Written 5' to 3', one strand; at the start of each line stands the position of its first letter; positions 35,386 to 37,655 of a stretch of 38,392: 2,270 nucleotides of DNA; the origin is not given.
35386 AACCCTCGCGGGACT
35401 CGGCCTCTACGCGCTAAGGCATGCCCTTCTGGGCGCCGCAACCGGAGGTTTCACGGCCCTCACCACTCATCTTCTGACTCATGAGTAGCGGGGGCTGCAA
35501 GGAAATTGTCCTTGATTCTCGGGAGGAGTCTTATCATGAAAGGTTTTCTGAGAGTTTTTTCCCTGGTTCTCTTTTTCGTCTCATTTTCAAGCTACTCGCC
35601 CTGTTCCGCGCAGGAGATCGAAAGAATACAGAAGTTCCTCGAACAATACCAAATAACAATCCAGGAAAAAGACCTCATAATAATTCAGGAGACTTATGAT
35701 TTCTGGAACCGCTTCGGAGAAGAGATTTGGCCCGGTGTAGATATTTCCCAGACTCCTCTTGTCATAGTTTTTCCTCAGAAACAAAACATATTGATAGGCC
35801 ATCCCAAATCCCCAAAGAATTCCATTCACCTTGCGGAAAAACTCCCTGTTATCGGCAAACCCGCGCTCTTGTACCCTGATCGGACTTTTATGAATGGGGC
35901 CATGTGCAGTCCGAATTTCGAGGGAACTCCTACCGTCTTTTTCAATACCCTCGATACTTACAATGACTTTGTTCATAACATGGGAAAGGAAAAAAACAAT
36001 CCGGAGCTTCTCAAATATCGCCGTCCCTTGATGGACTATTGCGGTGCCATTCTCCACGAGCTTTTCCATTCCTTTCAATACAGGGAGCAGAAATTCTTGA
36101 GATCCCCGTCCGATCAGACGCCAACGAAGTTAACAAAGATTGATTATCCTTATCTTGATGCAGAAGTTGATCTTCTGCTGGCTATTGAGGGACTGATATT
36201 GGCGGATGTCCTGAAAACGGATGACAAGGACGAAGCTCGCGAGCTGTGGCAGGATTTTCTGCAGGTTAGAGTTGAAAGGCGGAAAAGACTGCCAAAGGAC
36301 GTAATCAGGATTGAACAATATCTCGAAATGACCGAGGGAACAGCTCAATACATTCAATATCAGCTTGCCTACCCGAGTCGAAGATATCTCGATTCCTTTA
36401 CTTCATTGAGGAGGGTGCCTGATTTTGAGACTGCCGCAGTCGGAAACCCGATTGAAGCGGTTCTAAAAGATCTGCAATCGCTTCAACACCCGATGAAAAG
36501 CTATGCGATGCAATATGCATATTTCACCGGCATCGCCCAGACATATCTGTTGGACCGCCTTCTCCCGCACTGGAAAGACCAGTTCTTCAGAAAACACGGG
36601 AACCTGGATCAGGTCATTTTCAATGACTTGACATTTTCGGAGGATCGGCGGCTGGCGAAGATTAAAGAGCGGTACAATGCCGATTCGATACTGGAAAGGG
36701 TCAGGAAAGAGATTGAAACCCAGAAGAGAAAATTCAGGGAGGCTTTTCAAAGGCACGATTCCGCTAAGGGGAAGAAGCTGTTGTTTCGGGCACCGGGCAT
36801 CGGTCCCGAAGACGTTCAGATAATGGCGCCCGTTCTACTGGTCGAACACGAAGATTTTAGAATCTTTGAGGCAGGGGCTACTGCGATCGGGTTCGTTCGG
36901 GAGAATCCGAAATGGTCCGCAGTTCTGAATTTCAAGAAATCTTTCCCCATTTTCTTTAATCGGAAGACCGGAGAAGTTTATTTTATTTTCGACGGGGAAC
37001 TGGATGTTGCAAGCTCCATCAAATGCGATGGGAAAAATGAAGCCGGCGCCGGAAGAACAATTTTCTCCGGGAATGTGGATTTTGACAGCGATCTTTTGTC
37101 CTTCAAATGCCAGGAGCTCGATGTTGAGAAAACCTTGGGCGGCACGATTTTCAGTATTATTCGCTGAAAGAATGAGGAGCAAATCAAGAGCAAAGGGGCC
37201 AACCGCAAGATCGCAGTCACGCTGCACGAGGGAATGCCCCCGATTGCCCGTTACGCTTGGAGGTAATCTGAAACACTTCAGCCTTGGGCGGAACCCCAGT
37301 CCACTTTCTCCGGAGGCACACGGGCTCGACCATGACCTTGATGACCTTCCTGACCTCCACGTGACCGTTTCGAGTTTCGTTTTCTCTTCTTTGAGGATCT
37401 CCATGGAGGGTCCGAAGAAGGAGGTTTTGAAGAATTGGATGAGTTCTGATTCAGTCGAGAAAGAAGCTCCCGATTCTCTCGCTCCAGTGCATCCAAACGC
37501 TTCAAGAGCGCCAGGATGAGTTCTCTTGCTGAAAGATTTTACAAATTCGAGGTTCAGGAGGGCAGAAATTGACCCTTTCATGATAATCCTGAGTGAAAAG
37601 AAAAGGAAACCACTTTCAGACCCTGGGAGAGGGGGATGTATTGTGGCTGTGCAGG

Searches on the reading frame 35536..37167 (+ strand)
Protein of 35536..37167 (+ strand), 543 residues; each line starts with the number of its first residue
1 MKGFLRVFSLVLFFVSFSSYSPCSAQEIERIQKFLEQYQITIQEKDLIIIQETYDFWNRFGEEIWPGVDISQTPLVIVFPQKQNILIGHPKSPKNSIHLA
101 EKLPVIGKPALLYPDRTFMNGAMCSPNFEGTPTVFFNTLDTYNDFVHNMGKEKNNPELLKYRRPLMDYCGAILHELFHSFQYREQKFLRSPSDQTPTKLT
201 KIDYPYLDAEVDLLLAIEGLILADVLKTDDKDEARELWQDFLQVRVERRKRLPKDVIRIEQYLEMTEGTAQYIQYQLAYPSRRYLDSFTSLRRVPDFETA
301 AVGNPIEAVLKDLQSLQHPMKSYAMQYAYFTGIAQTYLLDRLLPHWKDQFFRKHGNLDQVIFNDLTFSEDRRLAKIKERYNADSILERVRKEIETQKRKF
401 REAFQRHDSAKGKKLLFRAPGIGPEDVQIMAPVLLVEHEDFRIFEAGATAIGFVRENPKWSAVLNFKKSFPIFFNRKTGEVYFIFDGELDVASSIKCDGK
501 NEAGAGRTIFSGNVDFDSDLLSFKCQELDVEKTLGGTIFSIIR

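Call 3: search_protein_families(library=pfam, proteins=[window:35536-37167:+], max_evalue=0.1)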
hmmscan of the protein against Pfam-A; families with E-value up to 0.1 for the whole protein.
window:35536-37167:+ (543 aa): 1 family
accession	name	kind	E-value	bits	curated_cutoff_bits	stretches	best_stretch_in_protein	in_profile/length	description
PF17095.10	CAMSAP_CC1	-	0.096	13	27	0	386-413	23-50/59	Spectrin-binding region of Ca2+-Calmodulin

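Call 12: search_protein_families(library=pfam, proteins=[window:35536-37167:+], max_evalue=10)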
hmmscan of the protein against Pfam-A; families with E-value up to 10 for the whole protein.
window:35536-37167:+ (543 aa): 1 family
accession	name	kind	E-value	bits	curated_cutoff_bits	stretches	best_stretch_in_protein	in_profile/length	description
PF17095.10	CAMSAP_CC1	-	0.096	13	27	1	386-413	23-50/59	Spectrin-binding region of Ca2+-Calmodulin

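Call 14: search_protein_families(library=ncbifam, proteins=[window:35536-37167:+], max_evalue=1)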
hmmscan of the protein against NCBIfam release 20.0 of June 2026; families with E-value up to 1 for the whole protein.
window:35536-37167:+ (543 aa): 2 families
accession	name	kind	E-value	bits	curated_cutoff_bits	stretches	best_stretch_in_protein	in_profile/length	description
NF004396.0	PRK05753.1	equivalog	0.025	14.4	109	1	222-282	20-81/137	nucleoside diphosphate kinase regulator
NF003927.0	PRK05443.3-6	equivalog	0.052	11.9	1042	1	223-292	227-294/717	RNA degradosome polyphosphate kinase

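Call 15: search_protein_families(library=padloc, proteins=[window:35536-37167:+], max_evalue=1)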
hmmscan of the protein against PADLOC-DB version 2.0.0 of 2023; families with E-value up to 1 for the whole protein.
window:35536-37167:+ (543 aa): 1 family
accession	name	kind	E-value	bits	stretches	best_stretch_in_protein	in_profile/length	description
PDLC01169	TPR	-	0.023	12.1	1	7-46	20-59/252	TPR repeats containing protein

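Call 24: search_solved_structures(query=window:35536-37167:+, max_evalue=10)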
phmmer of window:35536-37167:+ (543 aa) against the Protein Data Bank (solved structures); distinct sequences matched with E-value up to 10: 3.
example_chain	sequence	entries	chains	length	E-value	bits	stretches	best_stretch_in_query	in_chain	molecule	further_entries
7bqm_A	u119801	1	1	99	1.7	10.5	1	375-433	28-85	Chantal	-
8w32_A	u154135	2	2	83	2.7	9.8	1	384-417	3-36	Transmembrane protein gp41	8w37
8w2y_A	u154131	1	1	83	3.1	9.6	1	384-417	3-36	Transmembrane protein gp41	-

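Call 29: find_homologous_proteins(query=window:35536-37167:+, max_evalue=0.001)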
Query window:35536-37167:+ (543 aa): 8 proteins with E <= 0.001 among 8000 candidates.
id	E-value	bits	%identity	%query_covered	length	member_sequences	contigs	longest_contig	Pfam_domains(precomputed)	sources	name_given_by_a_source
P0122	0.0e+0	1246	100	100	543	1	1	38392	-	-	-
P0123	2.1e-162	560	50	93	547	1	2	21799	-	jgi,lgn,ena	-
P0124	2.8e-119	417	39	96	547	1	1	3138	-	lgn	-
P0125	1.2e-94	336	41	69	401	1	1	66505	-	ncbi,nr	ncbi:MAG: hypothetical protein HQM08_20245 [Candidatus Riflebacteria bacterium]|nr:hypothetical prot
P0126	6.3e-89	317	36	91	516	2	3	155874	-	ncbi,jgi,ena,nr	ncbi:MAG: hypothetical protein A2X31_00865 [Elusimicrobia bacterium GWB2_63_22]|nr:MAG: hypothetical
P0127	9.3e-87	310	33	98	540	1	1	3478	-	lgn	-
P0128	6.7e-85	304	35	93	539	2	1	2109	-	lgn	-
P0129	9.0e-75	271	33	95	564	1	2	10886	-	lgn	-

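Call 30: find_encoding_contigs(protein=P0123, flank=8000, max_places=3)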
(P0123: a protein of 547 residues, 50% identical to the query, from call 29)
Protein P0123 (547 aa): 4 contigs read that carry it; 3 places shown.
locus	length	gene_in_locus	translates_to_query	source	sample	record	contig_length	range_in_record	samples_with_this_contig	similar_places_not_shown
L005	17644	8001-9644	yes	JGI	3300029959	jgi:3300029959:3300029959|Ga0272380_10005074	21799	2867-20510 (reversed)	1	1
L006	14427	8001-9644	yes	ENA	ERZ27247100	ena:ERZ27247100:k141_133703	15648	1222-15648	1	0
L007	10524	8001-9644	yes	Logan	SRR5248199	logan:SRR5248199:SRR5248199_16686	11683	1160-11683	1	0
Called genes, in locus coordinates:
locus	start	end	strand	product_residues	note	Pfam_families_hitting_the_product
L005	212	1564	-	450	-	PF01336:tRNA_anti-codon, PF00152:tRNA-synt_2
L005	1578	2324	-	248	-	PF01261:AP_endonuc_2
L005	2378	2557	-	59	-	PF03966:Trm112p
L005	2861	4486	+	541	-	-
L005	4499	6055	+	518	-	PF01075:Glyco_transf_9, PF00702:Hydrolase, PF08645:PNK3P, PF13419:HAD_2 (weak), PF13242:Hydrolase_like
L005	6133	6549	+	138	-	-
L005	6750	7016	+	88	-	PF10049:DUF2283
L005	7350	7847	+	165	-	-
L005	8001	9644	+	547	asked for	-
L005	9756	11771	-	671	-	PF04055:Radical_SAM, PF01135:PCMT, PF01209:Ubie_methyltran (weak), PF13847:Methyltransf_31, PF08241:Methyltransf_11, PF08242:Methyltransf_12, PF13649:Methyltransf_25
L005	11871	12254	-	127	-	PF01850:PIN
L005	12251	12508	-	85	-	-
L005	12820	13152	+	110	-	-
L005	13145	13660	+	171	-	PF10050:DUF2284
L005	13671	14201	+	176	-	PF04229:GrpB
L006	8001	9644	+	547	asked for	-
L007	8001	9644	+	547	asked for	-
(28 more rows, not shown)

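Call 31: find_encoding_contigs(protein=P0126, flank=8000, max_places=3)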
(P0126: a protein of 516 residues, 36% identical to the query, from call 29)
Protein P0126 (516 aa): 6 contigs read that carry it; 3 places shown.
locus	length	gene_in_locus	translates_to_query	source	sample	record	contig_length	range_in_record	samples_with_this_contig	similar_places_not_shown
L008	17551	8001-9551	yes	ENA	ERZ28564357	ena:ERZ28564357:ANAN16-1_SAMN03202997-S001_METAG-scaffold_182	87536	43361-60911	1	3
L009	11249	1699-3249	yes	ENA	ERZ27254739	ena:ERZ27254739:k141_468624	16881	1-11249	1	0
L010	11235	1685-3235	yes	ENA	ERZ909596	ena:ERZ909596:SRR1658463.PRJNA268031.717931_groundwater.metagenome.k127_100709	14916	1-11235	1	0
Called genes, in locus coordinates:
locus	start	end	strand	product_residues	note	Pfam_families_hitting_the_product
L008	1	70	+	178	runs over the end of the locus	-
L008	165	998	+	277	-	PF01592:NifU_N, PF04324:Fer2_BFD, PF01106:NifU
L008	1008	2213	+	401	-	PF00266:Aminotran_5, PF01041:DegT_DnrJ_EryC1 (weak), PF01212:Beta_elim_lyase (weak)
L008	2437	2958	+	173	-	-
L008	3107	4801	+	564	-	PF00664:ABC_membrane, PF00005:ABC_tran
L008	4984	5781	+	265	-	PF14559:TPR_19 (weak)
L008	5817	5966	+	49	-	-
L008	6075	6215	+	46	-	-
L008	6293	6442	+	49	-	-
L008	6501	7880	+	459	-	PF04055:Radical_SAM, PF13353:Fer4_12 (weak), PF13186:SPASM (weak)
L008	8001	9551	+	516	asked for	-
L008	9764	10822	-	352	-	PF07661:MORN_2 (faint)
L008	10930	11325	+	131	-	PF02082:Rrf2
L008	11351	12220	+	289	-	PF00037:Fer4 (faint), PF12837:Fer4_6 (weak), PF12838:Fer4_7 (faint), PF13187:Fer4_9 (weak), PF13237:Fer4_10, PF14697:Fer4_21 (weak), PF27217:AF_0155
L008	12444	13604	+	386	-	PF00155:Aminotran_1_2, PF01041:DegT_DnrJ_EryC1 (weak), PF01053:Cys_Met_Meta_PP (weak)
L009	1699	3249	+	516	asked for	-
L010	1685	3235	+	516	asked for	-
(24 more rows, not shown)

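Call 32: find_encoding_contigs(protein=P0125, flank=8000, max_places=2)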
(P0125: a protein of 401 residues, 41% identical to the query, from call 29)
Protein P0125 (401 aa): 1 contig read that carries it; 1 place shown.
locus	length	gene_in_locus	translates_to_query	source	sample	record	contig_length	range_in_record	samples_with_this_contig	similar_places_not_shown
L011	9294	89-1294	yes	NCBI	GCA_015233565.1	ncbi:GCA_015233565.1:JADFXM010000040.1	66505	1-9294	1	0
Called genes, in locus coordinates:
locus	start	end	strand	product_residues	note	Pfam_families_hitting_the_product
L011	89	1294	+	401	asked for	-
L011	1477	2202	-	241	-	PF00691:OmpA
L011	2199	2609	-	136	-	-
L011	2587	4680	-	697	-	-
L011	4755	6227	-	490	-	PF01374:Glyco_hydro_46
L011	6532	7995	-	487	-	-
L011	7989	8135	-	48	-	-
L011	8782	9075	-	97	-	-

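Call 75: predict_structure(alignment_id=A4)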
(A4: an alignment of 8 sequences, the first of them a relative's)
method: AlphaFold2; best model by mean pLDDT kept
length: 543 residues; sequences in the alignment: 8
mean_pLDDT: 87.5   pTM: 0.84
mean pLDDT of the five models: 87.5, 86.4, 86.3, 86.0, 85.9
residues with pLDDT >= 90: 354; 70-90: 135; 50-70: 32; < 50: 22
segments of 3 or more residues with pLDDT < 50: 1-21
pLDDT, mean of each block of 10 residues (from residue 1): 44 38 71 92 92 95 91 90 91 90 87 75 82 92 91 92 94 94 74 66 92 98 95 91 94 92 93 96 95 90 95 94 93 94 85 77 61 94 97 95 94 93 88 84 92 73 90 94 90 93 90 94 95 92 88
secondary structure, 60 per line:
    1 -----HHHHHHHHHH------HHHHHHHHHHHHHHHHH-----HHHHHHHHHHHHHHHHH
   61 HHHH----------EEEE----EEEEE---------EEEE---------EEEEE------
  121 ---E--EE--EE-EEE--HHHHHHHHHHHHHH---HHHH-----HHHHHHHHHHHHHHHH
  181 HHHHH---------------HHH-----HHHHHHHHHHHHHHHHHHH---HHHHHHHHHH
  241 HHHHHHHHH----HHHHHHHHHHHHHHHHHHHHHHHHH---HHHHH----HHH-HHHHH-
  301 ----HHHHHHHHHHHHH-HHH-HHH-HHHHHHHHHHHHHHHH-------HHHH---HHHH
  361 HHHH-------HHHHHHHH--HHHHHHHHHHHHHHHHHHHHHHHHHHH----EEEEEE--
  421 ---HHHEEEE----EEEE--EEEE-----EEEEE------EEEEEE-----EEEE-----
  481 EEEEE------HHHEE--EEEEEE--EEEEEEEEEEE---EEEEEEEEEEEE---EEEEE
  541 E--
elements in order: H6-15 H22-38 H44-64 E75-78 E83-87 E97-100 E110-114 E134-136 H139-152 H156-159 H165-185 H209-227 H231-249 H254-278 H282-286 H295-299 H305-317 H327-342 H350-353 H357-364 H372-379 H382-408 E413-418 E427-430 E435-438 E441-444 E450-454 E461-466 E472-475 E481-485 E499-504 E507-517 E521-532 E536-541

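Call 79: fold_search(model_id=the predicted structure, library=pdb)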
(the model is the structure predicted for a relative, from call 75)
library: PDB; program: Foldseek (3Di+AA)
matches with E <= 10: 494; with E <= 0.001: 0
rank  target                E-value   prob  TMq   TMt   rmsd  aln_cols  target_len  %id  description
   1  4pho_B                2.1e-01  0.16  0.13  0.19  16.8       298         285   10  ClyA CC6/264 ox (2-303) (released 2014-09-24)
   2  8jal_A                3.6e-01  0.08  0.09  0.09  20.6       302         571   14  Structure of CRL2APPBP2 bound with RxxGP degron (dimer) (released 2023-10-18)
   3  8bss_MODEL_1_A        4.3e-01  0.14  0.06  0.20  14.8       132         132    7  Solution Structure of thanatin-like derivative 5 in complex with E. coli LptA mutant Q62L (released 2023-06-07)
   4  8tmd_E                4.5e-01  0.08  0.10  0.13  25.8       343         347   10  Cryo-EM structure of CorA in complex with conformation-specific synthetic antibody C18 and 100 uM MgCl2, State MG0.1-1 (released 2025-02-12)
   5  1n7n                  4.8e-01  0.41  0.09  0.07  15.5       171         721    9  Streptococcus pneumoniae Hyaluronate Lyase W292A Mutant (released 2002-12-31)
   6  1n7p                  5.2e-01  0.44  0.09  0.07  15.4       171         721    9  Streptococcus pneumoniae Hyaluronate Lyase W292A/F343V Double Mutant (released 2002-12-31)
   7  5irc_A                6.0e-01  0.14  0.10  0.20  15.4       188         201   13  p190A GAP domain complex with RhoA (released 2016-08-17)
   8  4phq_D                6.0e-01  0.09  0.12  0.18  18.4       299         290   10  ClyA CC6/264 ox (6-303) (released 2014-09-24)
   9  9la9_A                6.0e-01  0.03  0.07  0.04  32.2       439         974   10  Munc13-4-Rab27a complex with GppNHp (released 2025-10-01)
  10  2r1a_E                6.9e-01  0.18  0.06  0.24  16.0       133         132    8  Crystal structure of the periplasmic lipopolysaccharide transport protein LptA (YhbN), trigonal form (released 2008-04-29)
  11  8auw_D                6.9e-01  0.16  0.11  0.30  16.5       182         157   13  Cryo-EM structure of human BIRC6 in complex with SMAC. (released 2023-02-15)
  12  8e2i_E                7.3e-01  0.16  0.11  0.29  20.2       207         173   12  Cryo-EM structure of BIRC6/Smac (released 2023-02-15)
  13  1n7r_A                7.6e-01  0.25  0.08  0.06  16.4       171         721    9  Streptococcus pneumoniae Hyaluronate Lyase W291A/W292A/F343V Mutant complex with hexasaccharide hyaluronan (released 2002-12-31)
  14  1n7q_A                8.8e-01  0.30  0.08  0.07  15.4       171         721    9  Streptococcus pneumoniae Hyaluronate Lyase W291A/W292A Double Mutant complex with hyaluronan hexasacchride (released 2002-12-31)
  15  1n7o                  8.8e-01  0.28  0.09  0.07  15.5       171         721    9  Streptococcus pneumoniae Hyaluronate Lyase F343V Mutant (released 2002-12-31)
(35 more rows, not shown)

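Call 99: search_solved_structures(query=A4, max_evalue=10, show_alignments=2)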
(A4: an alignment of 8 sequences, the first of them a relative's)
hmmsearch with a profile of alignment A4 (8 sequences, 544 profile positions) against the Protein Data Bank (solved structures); distinct sequences matched with E-value up to 10: 4.
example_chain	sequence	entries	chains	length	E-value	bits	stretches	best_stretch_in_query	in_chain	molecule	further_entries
9spj_j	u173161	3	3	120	0.098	14.2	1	386-462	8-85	60S ribosomal protein L35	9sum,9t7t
7vd5_16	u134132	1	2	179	1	10.8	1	126-186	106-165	Fcpb3, Fucoxanthin chlorophyll a/c-binding protein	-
7vd6_16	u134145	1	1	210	1.4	10.4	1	126-186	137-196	Fcpb3, Fucoxanthin chlorophyll a/c-binding protein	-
8wcl_6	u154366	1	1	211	1.4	10.4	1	126-186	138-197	Chlorophyll a/c-binding protein Lhcf6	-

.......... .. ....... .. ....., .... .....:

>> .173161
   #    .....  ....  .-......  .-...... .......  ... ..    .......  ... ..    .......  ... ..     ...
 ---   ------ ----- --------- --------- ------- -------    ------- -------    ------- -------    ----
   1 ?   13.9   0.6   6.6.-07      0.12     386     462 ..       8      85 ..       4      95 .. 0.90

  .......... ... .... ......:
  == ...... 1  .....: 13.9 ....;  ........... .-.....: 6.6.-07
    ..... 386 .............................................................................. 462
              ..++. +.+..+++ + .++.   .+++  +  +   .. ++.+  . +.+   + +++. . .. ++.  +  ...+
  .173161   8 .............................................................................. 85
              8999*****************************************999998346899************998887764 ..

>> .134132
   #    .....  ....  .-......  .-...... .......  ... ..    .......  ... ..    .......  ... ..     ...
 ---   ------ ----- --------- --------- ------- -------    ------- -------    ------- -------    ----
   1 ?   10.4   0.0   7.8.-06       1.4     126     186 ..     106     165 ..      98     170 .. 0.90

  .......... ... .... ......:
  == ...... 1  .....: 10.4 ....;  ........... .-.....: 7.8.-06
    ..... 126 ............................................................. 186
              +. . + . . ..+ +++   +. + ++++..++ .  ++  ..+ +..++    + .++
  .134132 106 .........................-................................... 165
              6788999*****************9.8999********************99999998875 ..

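Call 109: find_encoding_contigs(protein=P0129, flank=6000, max_places=2)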
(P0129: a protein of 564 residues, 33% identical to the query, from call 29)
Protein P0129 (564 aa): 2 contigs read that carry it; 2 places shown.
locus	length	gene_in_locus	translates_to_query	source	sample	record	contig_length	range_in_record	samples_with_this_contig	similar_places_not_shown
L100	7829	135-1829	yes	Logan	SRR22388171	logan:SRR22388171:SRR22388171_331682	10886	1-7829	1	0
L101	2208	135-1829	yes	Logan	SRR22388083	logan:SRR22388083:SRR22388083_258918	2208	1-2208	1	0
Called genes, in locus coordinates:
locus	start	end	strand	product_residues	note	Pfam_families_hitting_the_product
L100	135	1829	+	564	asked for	-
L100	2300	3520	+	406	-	PF00919:UPF0004, PF04055:Radical_SAM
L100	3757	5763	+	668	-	-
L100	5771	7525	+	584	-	PF00308:Bac_DnaA, PF01695:IstB_IS21 (weak)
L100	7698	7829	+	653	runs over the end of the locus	PF01590:GAF, PF13185:GAF_2, PF13492:GAF_3, PF00512:HisKA, PF02518:HATPase_c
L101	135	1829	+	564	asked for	-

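Call 110: find_encoding_contigs(protein=P0124, flank=6000, max_places=2)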
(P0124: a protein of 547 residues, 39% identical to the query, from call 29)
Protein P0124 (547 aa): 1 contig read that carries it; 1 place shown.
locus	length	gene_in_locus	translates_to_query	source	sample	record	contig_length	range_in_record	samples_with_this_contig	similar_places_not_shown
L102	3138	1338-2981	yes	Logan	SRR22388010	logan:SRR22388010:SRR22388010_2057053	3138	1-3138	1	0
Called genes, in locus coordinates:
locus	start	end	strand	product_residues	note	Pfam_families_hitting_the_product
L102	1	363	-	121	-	?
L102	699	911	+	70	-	PF12844:HTH_19 (weak), PF01381:HTH_3, PF04545:Sigma70_r4 (faint), PF13560:HTH_31 (weak)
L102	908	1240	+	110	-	-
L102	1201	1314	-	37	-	-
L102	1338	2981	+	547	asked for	-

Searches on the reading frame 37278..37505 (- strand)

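Call 91: search_protein_families(library=pfam, proteins=[window:37278-37505:-], max_evalue=0.1)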
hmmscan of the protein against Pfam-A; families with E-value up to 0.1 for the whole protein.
window:37278-37505:- (75 aa): 3 families
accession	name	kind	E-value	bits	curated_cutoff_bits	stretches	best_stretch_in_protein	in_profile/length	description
PF20042.4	DUF6444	-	1.1e-12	48.8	27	1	5-60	28-84/85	Family of unknown function (DUF6444)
PF13879.11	Hmw_CFAP97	-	0.021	16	25.6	1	3-45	36-77/100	Hemingway/CFA97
PF08287.16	DASH_Spc19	-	0.079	13.3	26.3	1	2-55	74-127/155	Spc19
